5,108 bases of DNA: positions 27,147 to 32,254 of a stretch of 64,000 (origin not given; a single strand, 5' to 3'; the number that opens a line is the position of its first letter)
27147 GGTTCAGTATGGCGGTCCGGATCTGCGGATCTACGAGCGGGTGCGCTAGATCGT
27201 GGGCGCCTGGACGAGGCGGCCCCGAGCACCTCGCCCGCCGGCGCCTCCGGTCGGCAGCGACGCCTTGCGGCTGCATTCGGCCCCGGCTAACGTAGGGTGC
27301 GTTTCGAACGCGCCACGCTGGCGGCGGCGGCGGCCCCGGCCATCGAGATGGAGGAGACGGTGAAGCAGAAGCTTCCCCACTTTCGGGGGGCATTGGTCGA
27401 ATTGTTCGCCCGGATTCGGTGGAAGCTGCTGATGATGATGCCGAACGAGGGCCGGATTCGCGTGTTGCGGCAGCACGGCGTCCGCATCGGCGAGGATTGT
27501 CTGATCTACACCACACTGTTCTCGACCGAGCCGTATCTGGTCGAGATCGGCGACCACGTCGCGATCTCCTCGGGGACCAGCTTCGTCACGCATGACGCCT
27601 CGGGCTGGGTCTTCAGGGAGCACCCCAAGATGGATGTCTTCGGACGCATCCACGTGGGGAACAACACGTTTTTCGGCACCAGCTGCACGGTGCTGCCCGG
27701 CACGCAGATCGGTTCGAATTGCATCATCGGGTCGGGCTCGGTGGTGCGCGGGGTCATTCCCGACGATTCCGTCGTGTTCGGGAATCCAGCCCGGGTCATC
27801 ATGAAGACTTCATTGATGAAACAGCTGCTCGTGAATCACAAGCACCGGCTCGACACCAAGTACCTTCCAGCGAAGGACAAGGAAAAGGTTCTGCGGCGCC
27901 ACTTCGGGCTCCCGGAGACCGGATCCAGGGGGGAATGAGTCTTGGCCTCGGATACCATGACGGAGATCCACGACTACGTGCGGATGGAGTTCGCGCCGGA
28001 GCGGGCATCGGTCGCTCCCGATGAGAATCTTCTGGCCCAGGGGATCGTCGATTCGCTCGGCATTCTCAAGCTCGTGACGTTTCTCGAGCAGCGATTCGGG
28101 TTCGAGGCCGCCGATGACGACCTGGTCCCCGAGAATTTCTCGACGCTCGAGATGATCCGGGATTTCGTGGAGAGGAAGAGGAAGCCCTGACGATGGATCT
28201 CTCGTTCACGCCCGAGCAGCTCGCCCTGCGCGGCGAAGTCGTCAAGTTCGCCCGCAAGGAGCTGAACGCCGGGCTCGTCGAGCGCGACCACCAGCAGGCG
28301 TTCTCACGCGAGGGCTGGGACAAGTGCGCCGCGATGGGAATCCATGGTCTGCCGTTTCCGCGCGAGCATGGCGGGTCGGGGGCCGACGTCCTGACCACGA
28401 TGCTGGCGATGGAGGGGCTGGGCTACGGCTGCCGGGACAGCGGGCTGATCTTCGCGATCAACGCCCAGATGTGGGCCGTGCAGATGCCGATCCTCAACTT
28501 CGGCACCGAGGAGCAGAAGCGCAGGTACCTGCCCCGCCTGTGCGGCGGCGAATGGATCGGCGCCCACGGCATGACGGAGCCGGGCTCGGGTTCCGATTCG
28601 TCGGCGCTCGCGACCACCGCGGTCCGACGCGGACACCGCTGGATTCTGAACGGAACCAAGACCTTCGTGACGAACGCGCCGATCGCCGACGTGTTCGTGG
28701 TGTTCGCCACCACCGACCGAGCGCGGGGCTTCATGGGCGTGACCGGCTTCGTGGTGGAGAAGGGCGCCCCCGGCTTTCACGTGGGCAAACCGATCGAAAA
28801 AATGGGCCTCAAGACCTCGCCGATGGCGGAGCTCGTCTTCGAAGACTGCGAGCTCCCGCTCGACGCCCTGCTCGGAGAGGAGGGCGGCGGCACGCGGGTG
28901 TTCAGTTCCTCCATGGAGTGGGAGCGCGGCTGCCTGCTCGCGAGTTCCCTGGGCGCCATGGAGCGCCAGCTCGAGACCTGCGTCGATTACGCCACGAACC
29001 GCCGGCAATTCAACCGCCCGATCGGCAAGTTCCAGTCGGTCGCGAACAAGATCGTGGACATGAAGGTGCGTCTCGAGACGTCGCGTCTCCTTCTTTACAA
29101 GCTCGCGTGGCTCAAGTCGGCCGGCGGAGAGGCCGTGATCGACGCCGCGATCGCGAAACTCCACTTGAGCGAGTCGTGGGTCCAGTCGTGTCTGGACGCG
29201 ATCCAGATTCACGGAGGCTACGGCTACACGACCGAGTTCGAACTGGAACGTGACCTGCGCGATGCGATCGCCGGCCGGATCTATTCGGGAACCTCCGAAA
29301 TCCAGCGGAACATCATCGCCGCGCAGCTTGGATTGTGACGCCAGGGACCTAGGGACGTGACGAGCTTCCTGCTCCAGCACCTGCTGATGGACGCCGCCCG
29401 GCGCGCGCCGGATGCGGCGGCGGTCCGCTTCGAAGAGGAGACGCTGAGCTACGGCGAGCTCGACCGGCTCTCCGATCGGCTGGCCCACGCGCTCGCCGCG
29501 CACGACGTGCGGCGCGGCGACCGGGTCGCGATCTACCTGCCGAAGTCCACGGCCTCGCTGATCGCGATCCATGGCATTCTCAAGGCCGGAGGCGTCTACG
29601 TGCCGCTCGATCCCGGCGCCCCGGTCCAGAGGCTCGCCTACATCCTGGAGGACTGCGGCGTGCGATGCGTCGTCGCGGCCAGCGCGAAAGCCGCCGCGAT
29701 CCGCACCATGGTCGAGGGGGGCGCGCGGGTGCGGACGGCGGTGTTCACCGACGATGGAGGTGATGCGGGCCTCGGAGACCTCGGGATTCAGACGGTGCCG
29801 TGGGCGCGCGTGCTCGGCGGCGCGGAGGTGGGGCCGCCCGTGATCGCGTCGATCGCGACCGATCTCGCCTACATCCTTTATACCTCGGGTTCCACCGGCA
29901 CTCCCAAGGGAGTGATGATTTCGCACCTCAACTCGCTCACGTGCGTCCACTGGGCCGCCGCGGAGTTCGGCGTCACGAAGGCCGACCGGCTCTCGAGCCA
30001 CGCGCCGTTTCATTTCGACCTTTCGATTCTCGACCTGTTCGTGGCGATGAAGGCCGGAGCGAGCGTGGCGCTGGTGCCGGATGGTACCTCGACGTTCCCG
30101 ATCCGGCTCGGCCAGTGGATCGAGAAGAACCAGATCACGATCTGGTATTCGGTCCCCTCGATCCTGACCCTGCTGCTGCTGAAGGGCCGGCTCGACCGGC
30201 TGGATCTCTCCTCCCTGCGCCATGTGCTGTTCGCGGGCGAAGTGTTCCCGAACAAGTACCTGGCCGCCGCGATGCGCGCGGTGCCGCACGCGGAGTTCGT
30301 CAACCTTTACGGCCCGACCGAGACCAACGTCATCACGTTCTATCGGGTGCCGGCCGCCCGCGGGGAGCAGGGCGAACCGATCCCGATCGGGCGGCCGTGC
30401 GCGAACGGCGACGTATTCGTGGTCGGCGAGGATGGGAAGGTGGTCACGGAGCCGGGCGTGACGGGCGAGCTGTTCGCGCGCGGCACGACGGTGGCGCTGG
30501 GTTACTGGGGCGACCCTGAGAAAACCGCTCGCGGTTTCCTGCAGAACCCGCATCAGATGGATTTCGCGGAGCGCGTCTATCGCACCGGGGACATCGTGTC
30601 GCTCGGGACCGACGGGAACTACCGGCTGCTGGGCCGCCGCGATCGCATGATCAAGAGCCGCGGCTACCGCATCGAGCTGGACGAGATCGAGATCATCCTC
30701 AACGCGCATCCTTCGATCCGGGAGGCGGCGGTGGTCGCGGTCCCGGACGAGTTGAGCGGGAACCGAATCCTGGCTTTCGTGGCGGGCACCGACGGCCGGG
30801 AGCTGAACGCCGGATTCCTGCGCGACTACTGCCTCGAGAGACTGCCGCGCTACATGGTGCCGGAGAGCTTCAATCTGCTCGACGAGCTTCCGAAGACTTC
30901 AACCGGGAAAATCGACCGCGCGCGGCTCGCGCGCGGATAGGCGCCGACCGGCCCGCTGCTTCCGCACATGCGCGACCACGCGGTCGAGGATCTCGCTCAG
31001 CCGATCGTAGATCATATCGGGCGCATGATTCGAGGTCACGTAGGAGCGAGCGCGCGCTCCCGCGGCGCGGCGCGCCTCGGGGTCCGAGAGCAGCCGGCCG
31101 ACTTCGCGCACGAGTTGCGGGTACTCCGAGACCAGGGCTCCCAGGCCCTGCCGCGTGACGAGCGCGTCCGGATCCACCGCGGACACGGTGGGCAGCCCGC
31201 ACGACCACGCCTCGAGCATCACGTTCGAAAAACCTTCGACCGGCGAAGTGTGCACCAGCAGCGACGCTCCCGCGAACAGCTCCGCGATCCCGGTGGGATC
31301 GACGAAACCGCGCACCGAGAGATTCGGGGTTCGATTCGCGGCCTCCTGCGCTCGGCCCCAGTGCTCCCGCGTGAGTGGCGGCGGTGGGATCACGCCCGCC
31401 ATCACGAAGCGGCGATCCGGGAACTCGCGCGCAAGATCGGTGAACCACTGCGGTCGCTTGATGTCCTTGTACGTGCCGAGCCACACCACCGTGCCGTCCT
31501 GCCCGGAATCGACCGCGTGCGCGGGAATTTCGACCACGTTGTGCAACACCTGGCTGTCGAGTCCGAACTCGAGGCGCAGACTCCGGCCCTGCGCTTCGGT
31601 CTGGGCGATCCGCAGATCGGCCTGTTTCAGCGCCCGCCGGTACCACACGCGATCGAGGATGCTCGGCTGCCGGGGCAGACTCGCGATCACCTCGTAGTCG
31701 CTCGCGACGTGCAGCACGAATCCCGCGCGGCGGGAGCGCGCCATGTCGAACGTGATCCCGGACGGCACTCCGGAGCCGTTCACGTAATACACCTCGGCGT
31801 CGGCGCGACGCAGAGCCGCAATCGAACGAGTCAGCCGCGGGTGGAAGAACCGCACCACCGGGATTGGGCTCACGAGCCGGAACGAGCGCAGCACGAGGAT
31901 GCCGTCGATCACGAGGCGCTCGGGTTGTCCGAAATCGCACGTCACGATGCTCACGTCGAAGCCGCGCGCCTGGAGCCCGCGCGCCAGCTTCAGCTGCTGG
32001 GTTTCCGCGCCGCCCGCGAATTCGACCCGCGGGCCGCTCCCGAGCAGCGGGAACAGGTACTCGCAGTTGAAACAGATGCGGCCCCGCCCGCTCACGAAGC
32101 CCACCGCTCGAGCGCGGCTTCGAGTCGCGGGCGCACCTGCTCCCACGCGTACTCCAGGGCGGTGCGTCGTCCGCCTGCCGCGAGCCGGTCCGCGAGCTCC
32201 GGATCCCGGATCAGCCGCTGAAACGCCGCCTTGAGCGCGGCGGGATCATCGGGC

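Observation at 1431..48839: About 47 kb continuous surface-polysaccharide island with exosortase/PEP-CTERM-type marker genes but no exosortase or PEP-CTERM substrate in view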

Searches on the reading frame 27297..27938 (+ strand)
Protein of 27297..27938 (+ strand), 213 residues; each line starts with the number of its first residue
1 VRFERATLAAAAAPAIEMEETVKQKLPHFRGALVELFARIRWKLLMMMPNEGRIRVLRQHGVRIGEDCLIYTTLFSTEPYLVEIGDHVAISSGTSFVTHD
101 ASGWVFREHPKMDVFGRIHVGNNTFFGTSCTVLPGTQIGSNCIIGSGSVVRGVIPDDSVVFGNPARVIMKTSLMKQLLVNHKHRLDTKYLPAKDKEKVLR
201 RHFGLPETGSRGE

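Call 16: search_protein_families(library=pfam, proteins=[window:27297-27938:+], max_evalue=0.001)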
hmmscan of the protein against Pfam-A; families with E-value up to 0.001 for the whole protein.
window:27297-27938:+ (213 aa): 3 families
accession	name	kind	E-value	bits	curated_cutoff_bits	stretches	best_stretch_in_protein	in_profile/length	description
PF00132.30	Hexapep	-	1.1e-12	47.5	27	1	118-152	2-36/36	Bacterial transferase hexapeptide (six repeats)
PF14602.12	Hexapep_2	-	2e-08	34.2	27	1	118-150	2-32/34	Hexapeptide repeat of succinyl-transferase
PF25084.1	LbH_EIF2B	-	0.00079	19.8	54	0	116-167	20-70/105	EIF2B subunit epsilon LbH domain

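Call 32: search_protein_families(library=ncbifam, proteins=[window:27297-27938:+], max_evalue=0.00001)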
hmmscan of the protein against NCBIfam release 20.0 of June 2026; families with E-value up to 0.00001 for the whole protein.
window:27297-27938:+ (213 aa): 25 families
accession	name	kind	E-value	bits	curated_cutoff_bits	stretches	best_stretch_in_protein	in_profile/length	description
TIGR03570.1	NeuD_NnaD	subfamily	7.7e-18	64.8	160.8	1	62-166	100-202/202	NeuD/PglB/VioB family sugar acetyltransferase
NF007240.0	PRK09677.1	equivalog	4.4e-17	62.2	243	1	60-172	64-185/192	putative lipopolysaccharide biosynthesis O-acetyl transferase WbbJ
NF007797.0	PRK10502.1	subfamily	1.7e-14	53.9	192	1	117-170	125-178/183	WcaF family extracellular polysaccharide biosynthesis acetyltransferase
NF058585.1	HptprglPActTf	PfamEq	2.6e-14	53.2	300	1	82-176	78-165/172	heptaprenylglyceryl phosphate O-acetyltransferase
NF007076.0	PRK09527.1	equivalog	9.7e-14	51.2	347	1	61-171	75-185/203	galactoside O-acetyltransferase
NF038307.1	EPS_acetyl_HpsU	equivalog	2.5e-13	50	305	1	117-167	124-174/178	hormogonium polysaccharide biosynthesis acetyltransferase HpsU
TIGR02353.1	NRPS_term_dom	equivalog_domain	3.9e-12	45.3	423.1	1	57-173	108-218/695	Pls/PosA family non-ribosomal peptide synthetase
NF000311.1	Vat_ABCDEFH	equivalog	2.9e-11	43.3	300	1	112-170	105-163/201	Vat family streptogramin A O-acetyltransferase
NF007499.0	PRK10092.1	equivalog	3.4e-11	43.3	314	1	82-170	94-182/183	maltose O-acetyltransferase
NF041874.1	EPS_EpsC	equivalog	5.2e-11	42.6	150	1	56-170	56-166/168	serine O-acetyltransferase EpsC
NF000147.1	stregram_VatF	exception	5.2e-09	35.9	400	1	113-169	116-172/221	streptogramin A O-acetyltransferase Vat(F)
NF000020.1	stregram_VatE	exception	1.5e-08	34.5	450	1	112-169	110-167/214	streptogramin A O-acetyltransferase Vat(E)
TIGR03308.1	phn_thr-fam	hypoth_equivalog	1.8e-08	34.5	201.65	1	117-170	108-161/204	phosphonate metabolim protein, transferase hexapeptide repeat family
TIGR04008.1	WcaF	equivalog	3.2e-08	33.7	326.3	0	117-169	124-176/180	colanic acid biosynthesis acetyltransferase WcaF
NF000097.1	stregram_VatC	exception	6.7e-08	32.7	425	1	114-169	115-170/212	streptogramin A O-acetyltransferase Vat(C)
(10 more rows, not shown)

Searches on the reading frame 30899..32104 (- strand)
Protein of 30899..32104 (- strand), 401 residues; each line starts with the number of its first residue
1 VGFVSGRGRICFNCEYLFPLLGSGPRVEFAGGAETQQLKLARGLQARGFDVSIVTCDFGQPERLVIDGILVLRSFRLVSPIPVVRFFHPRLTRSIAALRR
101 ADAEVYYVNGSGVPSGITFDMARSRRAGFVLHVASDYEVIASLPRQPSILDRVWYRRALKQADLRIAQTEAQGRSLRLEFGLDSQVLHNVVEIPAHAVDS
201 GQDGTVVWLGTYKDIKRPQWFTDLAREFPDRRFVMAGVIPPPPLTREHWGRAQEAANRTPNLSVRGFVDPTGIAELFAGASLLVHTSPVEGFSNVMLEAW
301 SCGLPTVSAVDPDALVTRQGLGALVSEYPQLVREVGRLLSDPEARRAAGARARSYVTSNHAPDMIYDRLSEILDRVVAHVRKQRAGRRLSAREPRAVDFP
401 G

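Call 16: search_protein_families(library=pfam, proteins=[window:30899-32104:-], max_evalue=0.001)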
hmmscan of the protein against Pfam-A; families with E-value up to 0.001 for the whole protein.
window:30899-32104:- (401 aa): 6 families
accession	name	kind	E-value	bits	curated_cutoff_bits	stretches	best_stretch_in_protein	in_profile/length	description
PF13692.12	Glyco_trans_1_4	-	4.4e-13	50.1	27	1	205-341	3-142/142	Glycosyl transferases group 1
PF13579.12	Glyco_trans_4_4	-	5.8e-13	49.9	29.7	1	31-184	1-149/158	Glycosyl transferase 4-like domain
PF13439.12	Glyco_transf_4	-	4e-12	46.9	28.5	1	31-191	2-166/170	Glycosyltransferase Family 4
PF00534.26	Glycos_transf_1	-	9.3e-11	42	26.4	1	221-354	37-171/172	Glycosyl transferases group 1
PF13524.12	Glyco_trans_1_2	-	1.3e-08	35.3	25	1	219-365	3-138/144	Glycosyl transferase-like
PF20706.3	GT4-conflict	-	8.8e-05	22.1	26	1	231-307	233-309/385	Family 4 Glycosyltransferase in conflict systems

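Call 60: search_protein_families(library=ncbifam, proteins=[window:30899-32104:-], max_evalue=1e-10)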
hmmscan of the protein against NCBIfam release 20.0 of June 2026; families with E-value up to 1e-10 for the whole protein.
window:30899-32104:- (401 aa): 1 family
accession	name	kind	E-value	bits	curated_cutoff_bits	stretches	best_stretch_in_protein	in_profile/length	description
NF038229.1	Glyco4_Geo_Pelo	equivalog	2.5e-13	49.7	400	1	219-377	181-337/338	GPMC system family 4 glycosyltransferase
